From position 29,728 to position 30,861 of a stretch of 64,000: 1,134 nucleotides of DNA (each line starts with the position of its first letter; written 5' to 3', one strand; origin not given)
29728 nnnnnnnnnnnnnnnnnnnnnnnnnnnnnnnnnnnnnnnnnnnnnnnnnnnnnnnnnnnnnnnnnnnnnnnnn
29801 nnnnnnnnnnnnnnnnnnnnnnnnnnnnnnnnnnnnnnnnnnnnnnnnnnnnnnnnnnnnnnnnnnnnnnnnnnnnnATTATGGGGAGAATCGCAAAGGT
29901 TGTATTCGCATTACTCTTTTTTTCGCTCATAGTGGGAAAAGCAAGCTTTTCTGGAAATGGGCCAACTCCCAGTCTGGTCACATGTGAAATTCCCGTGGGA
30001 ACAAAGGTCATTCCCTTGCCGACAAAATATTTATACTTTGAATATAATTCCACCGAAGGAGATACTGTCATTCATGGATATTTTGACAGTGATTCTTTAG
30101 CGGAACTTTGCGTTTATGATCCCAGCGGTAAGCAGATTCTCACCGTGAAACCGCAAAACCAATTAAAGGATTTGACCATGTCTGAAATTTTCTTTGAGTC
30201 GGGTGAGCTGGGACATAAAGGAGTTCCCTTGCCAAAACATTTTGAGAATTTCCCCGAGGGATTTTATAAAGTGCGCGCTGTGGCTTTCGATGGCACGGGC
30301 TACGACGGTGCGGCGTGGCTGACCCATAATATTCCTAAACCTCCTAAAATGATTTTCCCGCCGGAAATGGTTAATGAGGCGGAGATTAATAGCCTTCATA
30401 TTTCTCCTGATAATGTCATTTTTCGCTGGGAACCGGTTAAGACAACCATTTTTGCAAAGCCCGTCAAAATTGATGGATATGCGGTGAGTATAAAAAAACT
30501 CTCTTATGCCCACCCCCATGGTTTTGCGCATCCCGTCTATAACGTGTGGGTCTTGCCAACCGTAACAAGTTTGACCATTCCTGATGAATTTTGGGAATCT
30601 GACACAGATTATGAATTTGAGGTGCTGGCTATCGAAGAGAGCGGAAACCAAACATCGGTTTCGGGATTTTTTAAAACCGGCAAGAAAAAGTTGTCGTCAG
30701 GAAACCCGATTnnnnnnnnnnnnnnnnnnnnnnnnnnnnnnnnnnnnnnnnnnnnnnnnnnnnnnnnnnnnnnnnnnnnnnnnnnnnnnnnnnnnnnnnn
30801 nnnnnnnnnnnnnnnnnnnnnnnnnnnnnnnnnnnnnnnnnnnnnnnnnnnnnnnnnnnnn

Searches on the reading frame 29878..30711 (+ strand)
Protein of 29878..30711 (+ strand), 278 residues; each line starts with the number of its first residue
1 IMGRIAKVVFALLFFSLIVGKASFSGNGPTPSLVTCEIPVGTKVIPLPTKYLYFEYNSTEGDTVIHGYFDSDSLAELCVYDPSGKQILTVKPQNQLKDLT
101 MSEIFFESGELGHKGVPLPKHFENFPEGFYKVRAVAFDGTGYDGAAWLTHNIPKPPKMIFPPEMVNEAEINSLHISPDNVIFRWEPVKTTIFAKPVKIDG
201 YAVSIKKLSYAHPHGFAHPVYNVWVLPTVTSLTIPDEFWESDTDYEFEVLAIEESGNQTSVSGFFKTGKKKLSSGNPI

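Call 4: search_protein_families(library=pfam, proteins=[window:29878-30711:+], max_evalue=1)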
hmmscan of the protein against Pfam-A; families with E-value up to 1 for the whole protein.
window:29878-30711:+ (278 aa): 1 family
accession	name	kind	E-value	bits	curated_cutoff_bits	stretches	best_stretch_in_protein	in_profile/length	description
PF03272.18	Mucin_bdg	-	0.03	14.6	27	1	63-110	29-77/116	Putative mucin or carbohydrate-binding module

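Call 5: search_protein_families(library=ncbifam, proteins=[window:29878-30711:+], max_evalue=1)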
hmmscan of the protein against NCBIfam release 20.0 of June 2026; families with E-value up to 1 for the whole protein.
window:29878-30711:+ (278 aa): 0 families

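Call 6: search_protein_families(library=padloc, proteins=[window:29878-30711:+], max_evalue=1)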
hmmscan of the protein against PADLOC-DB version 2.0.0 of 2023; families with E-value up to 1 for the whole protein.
window:29878-30711:+ (278 aa): 0 families

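Call 7: search_protein_families(library=phrogs, proteins=[window:29878-30711:+], max_evalue=1)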
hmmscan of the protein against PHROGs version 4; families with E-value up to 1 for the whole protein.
window:29878-30711:+ (278 aa): 1 family
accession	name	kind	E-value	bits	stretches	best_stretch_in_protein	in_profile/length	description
phrog_32322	-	unknown function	0.29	12.3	1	239-263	31-55/111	-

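Call 12: find_homologous_proteins(query=window:29878-30711:+, max_evalue=0.01)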
Query window:29878-30711:+ (278 aa): 48 proteins with E <= 0.01 among 583 candidates.
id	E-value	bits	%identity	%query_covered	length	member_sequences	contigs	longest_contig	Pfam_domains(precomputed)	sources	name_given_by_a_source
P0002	8.0e-187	638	100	100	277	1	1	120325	-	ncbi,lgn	-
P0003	9.7e-125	434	70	97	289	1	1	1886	-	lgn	-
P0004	1.1e-124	434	73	93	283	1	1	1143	-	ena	-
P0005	3.2e-97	343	57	98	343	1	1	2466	-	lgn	-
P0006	3.6e-93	330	57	92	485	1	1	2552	-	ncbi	-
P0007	5.3e-90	320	61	88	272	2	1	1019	-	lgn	-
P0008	7.6e-90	319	57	94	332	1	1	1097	-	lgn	-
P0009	4.4e-89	317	59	87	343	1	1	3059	-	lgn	-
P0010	9.0e-88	312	56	95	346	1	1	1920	-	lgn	-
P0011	1.2e-81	292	64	72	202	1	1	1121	-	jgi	jgi:hypothetical protein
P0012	6.5e-64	234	73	50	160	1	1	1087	-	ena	-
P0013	5.0e-61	225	50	78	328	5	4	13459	-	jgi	jgi:hypothetical protein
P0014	1.8e-59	220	45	92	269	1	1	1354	-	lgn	-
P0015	2.2e-57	213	45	92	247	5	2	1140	-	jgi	jgi:hypothetical protein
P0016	7.8e-57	211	47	84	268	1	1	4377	PF00041.28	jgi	jgi:hypothetical protein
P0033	2.1e-51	193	46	83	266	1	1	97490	PF00041.28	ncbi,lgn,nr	ncbi:MAG: fibronectin type III domain-containing protein [Anaerolineae bacterium]|nr:fibronectin typ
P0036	1.8e-49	187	41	93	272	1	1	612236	-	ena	-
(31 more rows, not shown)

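Call 13: find_encoding_contigs(protein=P0033, flank=6000, max_places=2)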
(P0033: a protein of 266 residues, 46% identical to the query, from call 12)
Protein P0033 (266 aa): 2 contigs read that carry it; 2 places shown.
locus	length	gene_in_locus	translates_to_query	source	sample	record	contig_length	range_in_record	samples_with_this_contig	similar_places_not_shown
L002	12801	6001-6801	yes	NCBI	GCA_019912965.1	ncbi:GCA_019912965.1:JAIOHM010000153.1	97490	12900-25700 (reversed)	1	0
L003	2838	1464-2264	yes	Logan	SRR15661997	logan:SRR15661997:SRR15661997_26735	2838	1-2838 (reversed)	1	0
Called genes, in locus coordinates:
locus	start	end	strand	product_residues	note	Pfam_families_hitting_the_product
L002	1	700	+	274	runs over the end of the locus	-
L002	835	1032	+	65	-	-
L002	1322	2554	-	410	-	-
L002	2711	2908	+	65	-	PF00571:CBS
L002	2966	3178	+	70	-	-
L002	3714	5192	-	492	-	PF00672:HAMP, PF00512:HisKA, PF02518:HATPase_c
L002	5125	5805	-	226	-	PF00072:Response_reg, PF00486:Trans_reg_C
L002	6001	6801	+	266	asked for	PF00041:fn3 (faint)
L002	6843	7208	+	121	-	PF03413:PepSY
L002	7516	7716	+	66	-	-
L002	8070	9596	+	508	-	-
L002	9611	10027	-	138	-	-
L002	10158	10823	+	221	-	-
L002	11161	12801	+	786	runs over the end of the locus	PF04313:HSDR_N (faint), PF13588:HSDR_N_2 (weak), PF00270:DEAD, PF04851:ResIII, PF18766:SWI2_SNF2, PF00271:Helicase_C (weak), PF08463:EcoEI_R_C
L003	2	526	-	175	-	?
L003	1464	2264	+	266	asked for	PF00041:fn3 (faint)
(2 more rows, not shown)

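Call 14: find_encoding_contigs(protein=P0013, flank=6000, max_places=3)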
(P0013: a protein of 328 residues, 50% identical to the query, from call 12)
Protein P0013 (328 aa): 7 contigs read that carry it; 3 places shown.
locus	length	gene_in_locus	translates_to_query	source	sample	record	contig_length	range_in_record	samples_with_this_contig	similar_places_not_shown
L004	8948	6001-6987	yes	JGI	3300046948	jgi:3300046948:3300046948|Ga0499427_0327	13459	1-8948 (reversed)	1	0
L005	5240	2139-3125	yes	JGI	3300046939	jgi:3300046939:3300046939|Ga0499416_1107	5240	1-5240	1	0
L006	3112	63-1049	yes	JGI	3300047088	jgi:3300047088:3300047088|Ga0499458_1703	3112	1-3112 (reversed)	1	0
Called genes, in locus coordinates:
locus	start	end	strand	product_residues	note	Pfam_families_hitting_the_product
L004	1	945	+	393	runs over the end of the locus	PF13304:AAA_21 (weak)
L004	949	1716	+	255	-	PF14103:DUF4276 (weak)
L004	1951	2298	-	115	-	-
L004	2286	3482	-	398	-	PF00560:LRR_1 (faint), PF13855:LRR_8 (faint)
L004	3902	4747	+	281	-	PF03781:FGE-sulfatase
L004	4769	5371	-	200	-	-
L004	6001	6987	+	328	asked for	-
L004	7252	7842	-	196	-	PF06080:DUF938, PF13649:Methyltransf_25 (weak)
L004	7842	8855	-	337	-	PF04339:FemAB_like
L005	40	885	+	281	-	PF03781:FGE-sulfatase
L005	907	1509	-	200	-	-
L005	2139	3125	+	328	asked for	-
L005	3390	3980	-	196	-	PF06080:DUF938, PF13649:Methyltransf_25 (weak)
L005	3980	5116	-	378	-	PF04339:FemAB_like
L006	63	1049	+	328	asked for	-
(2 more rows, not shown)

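Call 15: find_encoding_contigs(protein=P0036, flank=6000, max_places=2)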
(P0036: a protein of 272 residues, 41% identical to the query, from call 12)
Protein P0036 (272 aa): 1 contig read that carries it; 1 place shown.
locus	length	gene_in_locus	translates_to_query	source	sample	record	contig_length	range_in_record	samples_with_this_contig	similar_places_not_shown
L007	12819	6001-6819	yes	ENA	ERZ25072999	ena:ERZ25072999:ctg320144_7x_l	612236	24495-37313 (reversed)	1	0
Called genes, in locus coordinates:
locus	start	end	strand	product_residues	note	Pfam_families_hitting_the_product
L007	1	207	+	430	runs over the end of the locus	PF01548:DEDD_Tnp_IS110, PF02371:Transposase_20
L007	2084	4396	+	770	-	PF00150:Cellulase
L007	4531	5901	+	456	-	PF07602:DUF1565 (faint), PF22842:Pel9A-like_beta_helix, PF13229:Beta_helix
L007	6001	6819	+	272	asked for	-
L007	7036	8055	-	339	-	PF00294:PfkB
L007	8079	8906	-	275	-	PF00089:Trypsin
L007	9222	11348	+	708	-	PF17914:HopA1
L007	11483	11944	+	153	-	-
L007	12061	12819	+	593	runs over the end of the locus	PF00496:SBP_bac_5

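Call 21: find_related_loci(query=A1, collection=genome_contigs, flank=8000)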
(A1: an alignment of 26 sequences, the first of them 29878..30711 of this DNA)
Query A1 (278 aa) in genome_contigs; peptide patterns used: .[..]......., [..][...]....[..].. (x = any residue, [..] = any of these).
217 stretches matched a pattern; 186 encode a relative of the query (tblastn E <= 1e-3); the best 80 are kept; 80 distinct loci.
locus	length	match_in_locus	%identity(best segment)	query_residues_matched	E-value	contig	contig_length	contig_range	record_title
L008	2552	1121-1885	57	20-275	1e-100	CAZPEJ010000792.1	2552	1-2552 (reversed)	MAG TPA_asm: uncultured Ardenticatenaceae bacterium isolate SRP173033_co1_124 genome assembly, contig: NODE_133901_lengt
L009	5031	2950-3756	56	4-270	2e-94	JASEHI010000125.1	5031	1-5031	MAG: Anaerolineales bacterium isolate Yes70-19 NODE_125_length_5031_cov_40.344252, whole genome shotgun sequence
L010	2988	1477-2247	44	16-273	6e-63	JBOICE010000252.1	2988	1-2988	MAG: Pseudomonas sp. isolate M3-S_concoct.bin.132_sub k127_978689, whole genome shotgun sequence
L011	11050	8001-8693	46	26-264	5e-61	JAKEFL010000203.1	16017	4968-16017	MAG: Anaerolineae bacterium isolate PMV_2.79 PMV_2.79.k101_1452867, whole genome shotgun sequence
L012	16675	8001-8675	45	34-267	4e-61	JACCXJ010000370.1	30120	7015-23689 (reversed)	MAG: Gammaproteobacteria bacterium isolate MGR_bin175 SD2897-2912_k127_4473669, whole genome shotgun sequence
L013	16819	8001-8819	42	4-267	1e-59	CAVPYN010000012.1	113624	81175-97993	MAG: uncultured Chloroflexia bacterium isolate MFD09964.bin.2.204 genome assembly, contig: contig_57488, whole genome sh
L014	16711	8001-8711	43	34-271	3e-59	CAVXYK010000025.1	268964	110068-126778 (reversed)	MAG: uncultured Chloroflexia bacterium isolate MFD03804.bin.1.88 genome assembly, contig: contig_65244, whole genome sho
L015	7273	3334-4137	41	4-267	2e-59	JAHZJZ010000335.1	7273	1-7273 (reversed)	MAG: Epsilonproteobacteria bacterium isolate O_S4.2_bin.14 k141_1325565, whole genome shotgun sequence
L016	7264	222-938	43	29-267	9e-59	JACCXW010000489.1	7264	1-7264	MAG: Geodermatophilaceae bacterium isolate MGR_bin188 SD2897-2912_k127_6939020, whole genome shotgun sequence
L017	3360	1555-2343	42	4-267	8e-59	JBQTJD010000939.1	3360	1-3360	MAG: Anaerolineales bacterium isolate SAW132 c_000000444621, whole genome shotgun sequence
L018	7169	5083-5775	44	28-267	2e-58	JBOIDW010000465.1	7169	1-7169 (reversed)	MAG: Gammaproteobacteria bacterium isolate H1-B1_metabat2.bin.5 k127_946487, whole genome shotgun sequence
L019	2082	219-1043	42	4-277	1e-59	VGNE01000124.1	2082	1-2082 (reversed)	MAG: Chloroflexi bacterium isolate K_DeepCast_100m_m2_203 K_DeepCast_100m_m2_203_Ga0194127_10105777, whole genome shotgu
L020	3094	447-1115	46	36-267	3e-58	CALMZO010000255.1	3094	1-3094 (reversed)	MAG TPA_asm: uncultured Chloroflexi bacterium isolate SRR6670122_bin.22_CONCOCT_v1.1_MAG genome assembly, contig: ERZ534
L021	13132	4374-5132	40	5-267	7e-58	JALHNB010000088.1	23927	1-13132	MAG: Anaerolineae bacterium isolate Bin_50_3 c_000000008956, whole genome shotgun sequence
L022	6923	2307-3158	41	1-277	6e-58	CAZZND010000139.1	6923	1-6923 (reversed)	MAG TPA_asm: uncultured Actinomycetes bacterium isolate SRP119689_co1_113 genome assembly, contig: NODE_17814_length_692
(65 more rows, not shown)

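Call 25: predict_structure(alignment_id=A1)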
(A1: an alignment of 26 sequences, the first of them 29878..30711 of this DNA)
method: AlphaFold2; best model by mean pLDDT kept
length: 278 residues; sequences in the alignment: 26
mean_pLDDT: 86.6   pTM: 0.77
mean pLDDT of the five models: 86.6, 84.7, 83.1, 81.3, 81.0
residues with pLDDT >= 90: 165; 70-90: 81; 50-70: 20; < 50: 12
segments of 3 or more residues with pLDDT < 50: 23-30, 275-278
pLDDT, mean of each block of 10 residues (from residue 1): 78 74 45 78 91 94 92 87 94 73 83 86 96 91 96 96 87 89 98 98 91 77 97 94 95 97 91 53
secondary structure, 60 per line:
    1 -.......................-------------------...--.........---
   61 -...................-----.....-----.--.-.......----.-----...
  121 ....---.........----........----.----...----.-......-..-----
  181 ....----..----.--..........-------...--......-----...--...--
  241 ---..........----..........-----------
elements in order: H2-24 E44-46 E49-57 E62-80 E86-90 E101-107 H118-124 E128-136 E141-148 E158-160 H167-172 E181-184 E198-207 E220-225 E231-233 E244-253 E258-267

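Call 30: list_cluster_members(proteins=[window:29881-30711:+, window:30768-31073:+, window:31073-32179:+, window:32327-33289:+, window:25061-26260:+, window:26272-27591:+])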
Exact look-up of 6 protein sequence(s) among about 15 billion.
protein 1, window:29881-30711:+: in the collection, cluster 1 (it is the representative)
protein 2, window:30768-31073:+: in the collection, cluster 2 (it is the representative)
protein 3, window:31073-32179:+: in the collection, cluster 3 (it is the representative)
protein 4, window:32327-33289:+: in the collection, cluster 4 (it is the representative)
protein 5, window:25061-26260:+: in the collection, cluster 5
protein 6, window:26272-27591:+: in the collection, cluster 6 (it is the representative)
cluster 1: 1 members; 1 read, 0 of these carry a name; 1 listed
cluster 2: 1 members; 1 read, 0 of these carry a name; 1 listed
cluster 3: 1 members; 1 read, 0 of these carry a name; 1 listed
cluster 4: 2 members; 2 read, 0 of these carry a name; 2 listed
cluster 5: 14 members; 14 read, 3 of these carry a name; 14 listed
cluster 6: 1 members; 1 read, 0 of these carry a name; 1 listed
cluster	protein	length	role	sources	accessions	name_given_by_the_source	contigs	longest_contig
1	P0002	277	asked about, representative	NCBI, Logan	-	-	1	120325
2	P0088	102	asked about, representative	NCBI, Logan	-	-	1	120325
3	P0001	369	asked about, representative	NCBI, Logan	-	-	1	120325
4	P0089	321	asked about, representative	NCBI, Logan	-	-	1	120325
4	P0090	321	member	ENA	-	-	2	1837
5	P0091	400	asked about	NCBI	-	-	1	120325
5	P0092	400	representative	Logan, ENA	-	-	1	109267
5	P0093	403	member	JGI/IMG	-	S-adenosylmethionine synthetase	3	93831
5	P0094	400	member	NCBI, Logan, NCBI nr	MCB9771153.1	MAG: methionine adenosyltransferase [Candidatus Omnitrophica bacterium] | methionine adenosyltransferase [Candidatus Omnitrophota bacterium]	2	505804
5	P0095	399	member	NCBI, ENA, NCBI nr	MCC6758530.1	MAG: methionine adenosyltransferase [Candidatus Omnitrophica bacterium] | methionine adenosyltransferase [Candidatus Omnitrophota bacterium]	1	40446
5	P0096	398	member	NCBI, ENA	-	-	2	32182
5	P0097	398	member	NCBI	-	-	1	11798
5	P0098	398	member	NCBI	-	-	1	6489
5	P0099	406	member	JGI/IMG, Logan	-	-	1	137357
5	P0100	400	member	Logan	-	-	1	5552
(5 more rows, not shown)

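Call 42: find_encoding_contigs(protein=P0094, flank=10000, max_places=2)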
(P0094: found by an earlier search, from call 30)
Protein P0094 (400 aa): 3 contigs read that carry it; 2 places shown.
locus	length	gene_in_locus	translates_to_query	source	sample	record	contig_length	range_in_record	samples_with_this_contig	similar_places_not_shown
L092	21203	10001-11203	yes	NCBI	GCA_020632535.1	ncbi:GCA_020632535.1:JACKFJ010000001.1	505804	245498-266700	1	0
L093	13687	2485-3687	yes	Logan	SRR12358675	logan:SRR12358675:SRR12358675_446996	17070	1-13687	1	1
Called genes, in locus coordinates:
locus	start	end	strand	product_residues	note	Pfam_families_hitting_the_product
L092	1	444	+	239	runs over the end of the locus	PF17131:TP_0789-like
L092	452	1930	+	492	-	PF06980:DUF1302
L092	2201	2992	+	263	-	PF00318:Ribosomal_S2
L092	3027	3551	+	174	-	PF00889:EF_TS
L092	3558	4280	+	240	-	PF00696:AA_kinase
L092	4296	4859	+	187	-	PF01765:RRF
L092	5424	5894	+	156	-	PF00359:PTS_EIIA_2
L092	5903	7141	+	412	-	PF01933:CofD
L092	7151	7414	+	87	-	PF00381:PTS-HPr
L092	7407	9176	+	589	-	PF05524:PEP-utilisers_N, PF00391:PEP-utilizers, PF02896:PEP-utilizers_C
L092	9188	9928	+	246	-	PF00483:NTP_transferase, PF12804:NTP_transf_3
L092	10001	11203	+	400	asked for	PF00438:S-AdoMet_synt_N, PF02772:S-AdoMet_synt_M, PF02773:S-AdoMet_synt_C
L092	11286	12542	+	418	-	PF05221:AdoHcyase, PF02826:2-Hacid_dh_C (weak), PF00670:AdoHcyase_NAD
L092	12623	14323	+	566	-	PF13600:DUF4140, PF13598:DUF4139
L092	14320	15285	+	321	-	PF00365:PFK, PF01513:NAD_kinase (weak)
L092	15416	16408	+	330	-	PF02826:2-Hacid_dh_C (weak), PF07991:KARI_N, PF01450:KARI_C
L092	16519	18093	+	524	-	PF00682:HMGL-like, PF22617:HCS_D2, PF08502:LeuA_dimer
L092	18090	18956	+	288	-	PF08501:Shikimate_dh_N, PF01488:Shikimate_DH (weak)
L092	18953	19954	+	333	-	PF06750:A24_N_bact, PF01478:Peptidase_A24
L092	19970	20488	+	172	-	PF13671:AAA_33 (weak), PF01202:SKI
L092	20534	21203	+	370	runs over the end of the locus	PF02481:DNA_processg_A, PF18306:LDcluster4 (weak), PF17782:WHD_DprA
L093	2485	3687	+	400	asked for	PF00438:S-AdoMet_synt_N, PF02772:S-AdoMet_synt_M, PF02773:S-AdoMet_synt_C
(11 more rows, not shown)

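Call 44: find_encoding_contigs(protein=P0092, flank=10000, max_places=2)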
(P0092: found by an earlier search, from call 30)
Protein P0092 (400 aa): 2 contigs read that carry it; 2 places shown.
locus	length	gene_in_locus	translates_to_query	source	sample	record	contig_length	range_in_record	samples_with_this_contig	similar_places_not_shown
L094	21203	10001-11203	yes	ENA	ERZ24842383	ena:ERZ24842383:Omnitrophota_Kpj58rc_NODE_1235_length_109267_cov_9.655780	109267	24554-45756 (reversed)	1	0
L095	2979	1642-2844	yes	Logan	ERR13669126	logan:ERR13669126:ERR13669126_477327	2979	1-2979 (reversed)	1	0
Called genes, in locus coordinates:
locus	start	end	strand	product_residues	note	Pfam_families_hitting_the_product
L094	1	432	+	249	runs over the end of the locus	PF17131:TP_0789-like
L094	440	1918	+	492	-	PF06980:DUF1302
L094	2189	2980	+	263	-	PF00318:Ribosomal_S2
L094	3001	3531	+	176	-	PF00889:EF_TS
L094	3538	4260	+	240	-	PF00696:AA_kinase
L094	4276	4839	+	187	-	PF01765:RRF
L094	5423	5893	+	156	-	PF00359:PTS_EIIA_2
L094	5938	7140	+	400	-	PF01933:CofD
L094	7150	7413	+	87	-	PF00381:PTS-HPr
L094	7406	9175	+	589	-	PF05524:PEP-utilisers_N, PF00391:PEP-utilizers, PF02896:PEP-utilizers_C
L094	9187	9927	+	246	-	PF00483:NTP_transferase, PF12804:NTP_transf_3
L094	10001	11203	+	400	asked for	PF00438:S-AdoMet_synt_N, PF02772:S-AdoMet_synt_M, PF02773:S-AdoMet_synt_C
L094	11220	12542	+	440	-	PF05221:AdoHcyase, PF00670:AdoHcyase_NAD, PF02826:2-Hacid_dh_C (weak)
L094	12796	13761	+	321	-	PF00365:PFK, PF01513:NAD_kinase (weak)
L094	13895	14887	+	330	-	PF02826:2-Hacid_dh_C (weak), PF07991:KARI_N, PF01450:KARI_C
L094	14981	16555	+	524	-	PF00682:HMGL-like, PF22617:HCS_D2, PF08502:LeuA_dimer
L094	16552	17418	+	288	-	PF08501:Shikimate_dh_N, PF01488:Shikimate_DH (weak)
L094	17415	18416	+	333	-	PF06750:A24_N_bact, PF01478:Peptidase_A24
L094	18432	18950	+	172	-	PF13671:AAA_33 (weak), PF01202:SKI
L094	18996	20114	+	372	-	PF02481:DNA_processg_A, PF17782:WHD_DprA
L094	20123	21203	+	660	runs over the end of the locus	PF01751:Toprim, PF01131:Topoisom_bac, PF01396:Zn_ribbon_Top1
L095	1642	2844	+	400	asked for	PF00438:S-AdoMet_synt_N, PF02772:S-AdoMet_synt_M, PF02773:S-AdoMet_synt_C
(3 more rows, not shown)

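Call 45: find_encoding_contigs(protein=P0099, flank=10000, max_places=2)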
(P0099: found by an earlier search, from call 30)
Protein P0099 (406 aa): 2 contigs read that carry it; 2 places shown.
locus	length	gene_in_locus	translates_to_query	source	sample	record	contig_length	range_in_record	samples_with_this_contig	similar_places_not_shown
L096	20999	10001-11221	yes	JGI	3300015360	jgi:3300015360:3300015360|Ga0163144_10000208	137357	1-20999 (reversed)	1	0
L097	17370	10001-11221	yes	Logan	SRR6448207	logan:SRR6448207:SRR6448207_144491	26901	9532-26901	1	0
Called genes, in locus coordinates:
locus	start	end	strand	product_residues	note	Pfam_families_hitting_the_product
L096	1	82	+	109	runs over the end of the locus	-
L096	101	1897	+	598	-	PF00664:ABC_membrane, PF00005:ABC_tran, PF02463:SMC_N (faint)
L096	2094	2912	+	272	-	PF00318:Ribosomal_S2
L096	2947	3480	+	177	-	PF00889:EF_TS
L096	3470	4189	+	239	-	PF00696:AA_kinase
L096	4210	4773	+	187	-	PF01765:RRF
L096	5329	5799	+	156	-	PF00359:PTS_EIIA_2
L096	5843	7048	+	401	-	PF01933:CofD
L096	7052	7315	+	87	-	PF00381:PTS-HPr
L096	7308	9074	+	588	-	PF05524:PEP-utilisers_N, PF00391:PEP-utilizers, PF02896:PEP-utilizers_C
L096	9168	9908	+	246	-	PF00483:NTP_transferase, PF12804:NTP_transf_3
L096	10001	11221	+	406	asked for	PF00438:S-AdoMet_synt_N, PF02772:S-AdoMet_synt_M, PF02773:S-AdoMet_synt_C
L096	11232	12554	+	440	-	PF05221:AdoHcyase, PF00670:AdoHcyase_NAD, PF02826:2-Hacid_dh_C (weak)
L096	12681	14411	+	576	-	PF13600:DUF4140, PF13598:DUF4139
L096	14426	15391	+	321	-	PF00365:PFK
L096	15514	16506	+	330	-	PF00670:AdoHcyase_NAD (faint), PF02826:2-Hacid_dh_C (weak), PF07991:KARI_N, PF01450:KARI_C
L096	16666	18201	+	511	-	PF00682:HMGL-like, PF22617:HCS_D2, PF08502:LeuA_dimer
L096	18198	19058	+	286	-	PF08501:Shikimate_dh_N, PF01488:Shikimate_DH (weak)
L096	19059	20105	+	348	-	PF06750:A24_N_bact, PF01478:Peptidase_A24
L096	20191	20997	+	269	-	?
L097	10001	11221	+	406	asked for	PF00438:S-AdoMet_synt_N, PF02772:S-AdoMet_synt_M, PF02773:S-AdoMet_synt_C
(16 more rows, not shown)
